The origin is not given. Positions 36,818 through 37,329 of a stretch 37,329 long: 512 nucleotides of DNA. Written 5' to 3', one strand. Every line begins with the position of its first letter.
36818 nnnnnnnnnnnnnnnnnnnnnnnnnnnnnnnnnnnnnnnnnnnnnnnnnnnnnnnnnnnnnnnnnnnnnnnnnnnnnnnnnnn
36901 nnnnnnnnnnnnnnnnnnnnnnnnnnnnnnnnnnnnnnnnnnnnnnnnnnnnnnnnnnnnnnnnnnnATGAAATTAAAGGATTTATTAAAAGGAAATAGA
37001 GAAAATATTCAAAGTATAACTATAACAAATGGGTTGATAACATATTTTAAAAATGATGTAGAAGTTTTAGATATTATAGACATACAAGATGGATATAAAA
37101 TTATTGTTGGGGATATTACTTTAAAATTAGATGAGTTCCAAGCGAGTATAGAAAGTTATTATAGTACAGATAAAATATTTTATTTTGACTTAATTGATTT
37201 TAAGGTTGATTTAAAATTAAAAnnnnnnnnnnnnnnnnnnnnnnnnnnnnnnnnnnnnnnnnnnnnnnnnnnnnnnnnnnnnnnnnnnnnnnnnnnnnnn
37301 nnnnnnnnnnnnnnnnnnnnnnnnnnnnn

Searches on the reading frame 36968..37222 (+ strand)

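Call 10: search_protein_families(library=phrogs, proteins=[window:36968-37222:+], max_evalue=0.001)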
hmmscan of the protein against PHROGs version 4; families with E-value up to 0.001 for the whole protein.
window:36968-37222:+ (85 aa): 0 families

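Call 48: search_protein_families(library=pfam, proteins=[window:36968-37222:+], max_evalue=0.01)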
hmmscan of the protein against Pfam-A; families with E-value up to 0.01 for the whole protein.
window:36968-37222:+ (85 aa): 0 families

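Call 55: search_protein_families(library=padloc, proteins=[window:36968-37222:+], max_evalue=0.01)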
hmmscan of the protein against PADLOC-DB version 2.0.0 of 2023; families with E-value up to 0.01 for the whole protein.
window:36968-37222:+ (85 aa): 0 families

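Call 62: search_protein_families(library=ncbifam, proteins=[window:36968-37222:+], max_evalue=0.1)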
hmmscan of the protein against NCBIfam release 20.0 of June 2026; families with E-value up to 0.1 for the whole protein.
window:36968-37222:+ (85 aa): 1 family
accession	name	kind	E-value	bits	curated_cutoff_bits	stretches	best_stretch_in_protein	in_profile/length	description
NF002126.0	PRK00964.1-4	subfamily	0.021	14.4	161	1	18-45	117-144/186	tetrahydromethanopterin S-methyltransferase subunit A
